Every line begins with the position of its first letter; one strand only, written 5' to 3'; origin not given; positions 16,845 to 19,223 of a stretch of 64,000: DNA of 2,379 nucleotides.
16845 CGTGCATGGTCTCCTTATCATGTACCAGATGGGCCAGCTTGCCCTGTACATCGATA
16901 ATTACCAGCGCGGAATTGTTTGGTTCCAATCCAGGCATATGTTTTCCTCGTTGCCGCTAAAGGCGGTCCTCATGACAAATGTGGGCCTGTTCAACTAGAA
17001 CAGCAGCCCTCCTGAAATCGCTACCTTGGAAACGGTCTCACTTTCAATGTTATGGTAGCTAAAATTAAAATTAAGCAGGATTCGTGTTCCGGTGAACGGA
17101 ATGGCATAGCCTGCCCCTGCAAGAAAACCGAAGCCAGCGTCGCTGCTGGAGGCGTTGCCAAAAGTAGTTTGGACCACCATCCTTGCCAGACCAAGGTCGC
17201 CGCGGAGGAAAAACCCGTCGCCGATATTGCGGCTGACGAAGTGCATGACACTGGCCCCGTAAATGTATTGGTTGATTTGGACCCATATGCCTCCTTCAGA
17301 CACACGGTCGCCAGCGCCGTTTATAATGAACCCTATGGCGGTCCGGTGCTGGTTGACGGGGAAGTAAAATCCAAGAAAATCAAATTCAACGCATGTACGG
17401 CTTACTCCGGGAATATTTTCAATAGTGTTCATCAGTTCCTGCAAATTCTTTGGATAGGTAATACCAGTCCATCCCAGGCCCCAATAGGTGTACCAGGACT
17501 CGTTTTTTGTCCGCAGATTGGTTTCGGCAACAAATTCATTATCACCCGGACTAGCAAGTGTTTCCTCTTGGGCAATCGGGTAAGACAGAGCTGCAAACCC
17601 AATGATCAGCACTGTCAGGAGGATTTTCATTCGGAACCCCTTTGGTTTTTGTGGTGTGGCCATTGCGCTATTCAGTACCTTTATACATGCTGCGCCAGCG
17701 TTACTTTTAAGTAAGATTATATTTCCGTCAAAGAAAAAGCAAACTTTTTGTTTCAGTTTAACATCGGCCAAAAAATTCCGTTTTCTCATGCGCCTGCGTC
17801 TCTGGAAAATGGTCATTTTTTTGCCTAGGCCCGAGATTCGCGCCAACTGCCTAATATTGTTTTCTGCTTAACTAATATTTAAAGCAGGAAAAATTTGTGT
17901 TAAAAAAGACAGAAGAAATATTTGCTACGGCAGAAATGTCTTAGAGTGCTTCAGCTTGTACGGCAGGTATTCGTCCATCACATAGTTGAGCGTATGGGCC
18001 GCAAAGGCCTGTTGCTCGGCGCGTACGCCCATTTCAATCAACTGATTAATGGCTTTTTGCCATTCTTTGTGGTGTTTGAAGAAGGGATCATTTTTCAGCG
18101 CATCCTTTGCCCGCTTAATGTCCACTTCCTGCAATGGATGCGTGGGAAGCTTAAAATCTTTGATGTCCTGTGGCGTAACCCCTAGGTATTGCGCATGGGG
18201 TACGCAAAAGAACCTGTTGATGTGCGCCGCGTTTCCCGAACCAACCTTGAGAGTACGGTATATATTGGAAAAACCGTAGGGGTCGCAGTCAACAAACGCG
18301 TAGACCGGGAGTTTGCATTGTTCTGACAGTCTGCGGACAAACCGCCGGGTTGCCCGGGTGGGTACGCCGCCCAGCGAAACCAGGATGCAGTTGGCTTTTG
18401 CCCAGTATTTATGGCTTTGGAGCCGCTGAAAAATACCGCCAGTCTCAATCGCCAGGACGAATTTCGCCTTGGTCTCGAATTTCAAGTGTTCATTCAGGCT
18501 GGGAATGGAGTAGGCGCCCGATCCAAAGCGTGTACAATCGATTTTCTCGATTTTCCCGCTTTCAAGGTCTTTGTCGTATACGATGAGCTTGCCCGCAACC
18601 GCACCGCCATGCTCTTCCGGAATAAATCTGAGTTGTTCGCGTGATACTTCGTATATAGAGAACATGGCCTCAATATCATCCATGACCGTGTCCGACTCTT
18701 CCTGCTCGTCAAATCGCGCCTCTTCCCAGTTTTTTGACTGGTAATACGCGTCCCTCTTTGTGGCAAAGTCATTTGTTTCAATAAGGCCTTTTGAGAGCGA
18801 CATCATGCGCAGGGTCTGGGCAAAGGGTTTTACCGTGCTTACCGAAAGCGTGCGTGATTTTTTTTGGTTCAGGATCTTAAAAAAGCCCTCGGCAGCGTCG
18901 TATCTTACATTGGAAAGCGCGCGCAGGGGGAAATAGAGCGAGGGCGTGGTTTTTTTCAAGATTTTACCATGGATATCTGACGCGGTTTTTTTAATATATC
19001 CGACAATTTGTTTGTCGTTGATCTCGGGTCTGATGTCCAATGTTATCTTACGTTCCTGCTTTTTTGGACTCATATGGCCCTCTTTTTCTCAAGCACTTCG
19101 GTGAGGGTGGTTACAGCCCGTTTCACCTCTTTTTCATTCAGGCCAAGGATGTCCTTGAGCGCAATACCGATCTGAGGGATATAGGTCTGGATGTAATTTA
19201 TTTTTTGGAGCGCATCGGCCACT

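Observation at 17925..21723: Complete type IIB topoisomerase (Topo VI A+B) operon in a bacterial chromosome, preceded by two uncharacterised co-oriented ORFs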

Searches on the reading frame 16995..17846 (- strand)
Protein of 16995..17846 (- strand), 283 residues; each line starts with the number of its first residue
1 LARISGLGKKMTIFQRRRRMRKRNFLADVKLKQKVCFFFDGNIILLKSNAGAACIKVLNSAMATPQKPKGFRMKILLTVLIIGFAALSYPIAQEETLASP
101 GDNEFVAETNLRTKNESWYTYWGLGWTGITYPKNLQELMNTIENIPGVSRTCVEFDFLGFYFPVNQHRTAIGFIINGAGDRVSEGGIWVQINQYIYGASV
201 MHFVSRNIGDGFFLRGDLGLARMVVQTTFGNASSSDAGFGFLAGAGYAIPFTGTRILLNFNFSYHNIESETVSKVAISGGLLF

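Call 3: search_protein_families(library=pfam, proteins=[window:16995-17846:-], max_evalue=0.01)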
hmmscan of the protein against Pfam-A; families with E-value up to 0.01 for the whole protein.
window:16995-17846:- (283 aa): 1 family
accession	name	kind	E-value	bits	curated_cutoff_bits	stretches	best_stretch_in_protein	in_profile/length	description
PF13505.12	OMP_b-brl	-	0.00085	20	28.7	1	192-268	81-156/175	Outer membrane protein beta-barrel domain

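Call 4: search_protein_families(library=ncbifam, proteins=[window:16995-17846:-], max_evalue=0.01)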
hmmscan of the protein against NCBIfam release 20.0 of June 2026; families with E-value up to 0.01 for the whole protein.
window:16995-17846:- (283 aa): 0 families

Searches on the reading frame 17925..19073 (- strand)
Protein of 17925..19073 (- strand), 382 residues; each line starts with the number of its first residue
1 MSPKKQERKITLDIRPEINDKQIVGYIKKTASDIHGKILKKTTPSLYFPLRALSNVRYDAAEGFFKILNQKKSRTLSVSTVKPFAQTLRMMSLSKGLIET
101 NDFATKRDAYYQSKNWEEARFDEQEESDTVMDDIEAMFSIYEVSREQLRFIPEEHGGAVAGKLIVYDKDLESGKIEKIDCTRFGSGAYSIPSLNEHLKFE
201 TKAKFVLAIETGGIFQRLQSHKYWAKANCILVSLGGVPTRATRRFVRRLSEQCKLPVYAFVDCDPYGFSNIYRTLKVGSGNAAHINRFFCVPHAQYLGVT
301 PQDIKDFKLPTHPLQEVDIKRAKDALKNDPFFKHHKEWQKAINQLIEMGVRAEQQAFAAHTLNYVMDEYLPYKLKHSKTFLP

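Call 3: search_protein_families(library=pfam, proteins=[window:17925-19073:-], max_evalue=0.01)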
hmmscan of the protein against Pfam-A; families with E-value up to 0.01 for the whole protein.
window:17925-19073:- (382 aa): 3 families
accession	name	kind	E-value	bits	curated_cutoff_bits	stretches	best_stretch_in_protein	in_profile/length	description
PF21180.3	TOP6A-Spo11_Toprim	-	3.6e-60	203.3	24.1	1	205-374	1-170/170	Topoisomerase 6 subunit A/Spo11, Toprim domain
PF04406.19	TP6A_N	-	1.5e-15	57.2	26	1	83-148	2-60/62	Type IIB DNA topoisomerase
PF20768.2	Topo_VI_alpha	-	3.8e-15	55.8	23.6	1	153-203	1-50/50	All-beta domain in DNA topoisomerase VI alpha subunit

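Call 4: search_protein_families(library=ncbifam, proteins=[window:17925-19073:-], max_evalue=0.01)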
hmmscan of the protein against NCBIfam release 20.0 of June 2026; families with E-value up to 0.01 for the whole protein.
window:17925-19073:- (382 aa): 6 families
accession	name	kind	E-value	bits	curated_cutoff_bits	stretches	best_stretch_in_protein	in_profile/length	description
NF003337.0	PRK04342.1-6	equivalog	2.9e-139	464.2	675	1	27-382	19-370/370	DNA topoisomerase IV subunit A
NF003333.0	PRK04342.1-2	equivalog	4.3e-88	295.6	465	1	18-378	6-364/367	DNA topoisomerase IV subunit A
NF003335.0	PRK04342.1-4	equivalog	6.8e-79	265.5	424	1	27-378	25-371/373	DNA topoisomerase VI subunit A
NF003332.0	PRK04342.1-1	equivalog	3.6e-77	259.8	538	1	28-376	16-359/363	DNA topoisomerase IV subunit A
NF003334.0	PRK04342.1-3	equivalog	1.6e-72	244.4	658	1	27-375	12-349/354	DNA topoisomerase IV subunit A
NF003336.0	PRK04342.1-5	equivalog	2.2e-67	227.5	531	1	20-377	13-382/386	DNA topoisomerase IV subunit A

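Call 58: search_solved_structures(query=window:17925-19073:-, max_evalue=1e-10, show_alignments=1)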
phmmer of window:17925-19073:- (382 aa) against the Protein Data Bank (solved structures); distinct sequences matched with E-value up to 1e-10: 4.
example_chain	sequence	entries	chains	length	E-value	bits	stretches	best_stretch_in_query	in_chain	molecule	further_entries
1d3y_A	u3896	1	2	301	2.2e-106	359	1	78-382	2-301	DNA TOPOISOMERASE VI A SUBUNIT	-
2q2e_A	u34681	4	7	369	1.2e-55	192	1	30-376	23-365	Type II DNA topoisomerase VI subunit A | Type 2 DNA topoisomerase 6 subunit A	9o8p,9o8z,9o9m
9o0g_A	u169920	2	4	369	3.3e-55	190.6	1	30-376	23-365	Type 2 DNA topoisomerase 6 subunit A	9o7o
2zbk_A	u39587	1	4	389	1.6e-45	158.7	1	39-376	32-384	Type II DNA topoisomerase VI subunit A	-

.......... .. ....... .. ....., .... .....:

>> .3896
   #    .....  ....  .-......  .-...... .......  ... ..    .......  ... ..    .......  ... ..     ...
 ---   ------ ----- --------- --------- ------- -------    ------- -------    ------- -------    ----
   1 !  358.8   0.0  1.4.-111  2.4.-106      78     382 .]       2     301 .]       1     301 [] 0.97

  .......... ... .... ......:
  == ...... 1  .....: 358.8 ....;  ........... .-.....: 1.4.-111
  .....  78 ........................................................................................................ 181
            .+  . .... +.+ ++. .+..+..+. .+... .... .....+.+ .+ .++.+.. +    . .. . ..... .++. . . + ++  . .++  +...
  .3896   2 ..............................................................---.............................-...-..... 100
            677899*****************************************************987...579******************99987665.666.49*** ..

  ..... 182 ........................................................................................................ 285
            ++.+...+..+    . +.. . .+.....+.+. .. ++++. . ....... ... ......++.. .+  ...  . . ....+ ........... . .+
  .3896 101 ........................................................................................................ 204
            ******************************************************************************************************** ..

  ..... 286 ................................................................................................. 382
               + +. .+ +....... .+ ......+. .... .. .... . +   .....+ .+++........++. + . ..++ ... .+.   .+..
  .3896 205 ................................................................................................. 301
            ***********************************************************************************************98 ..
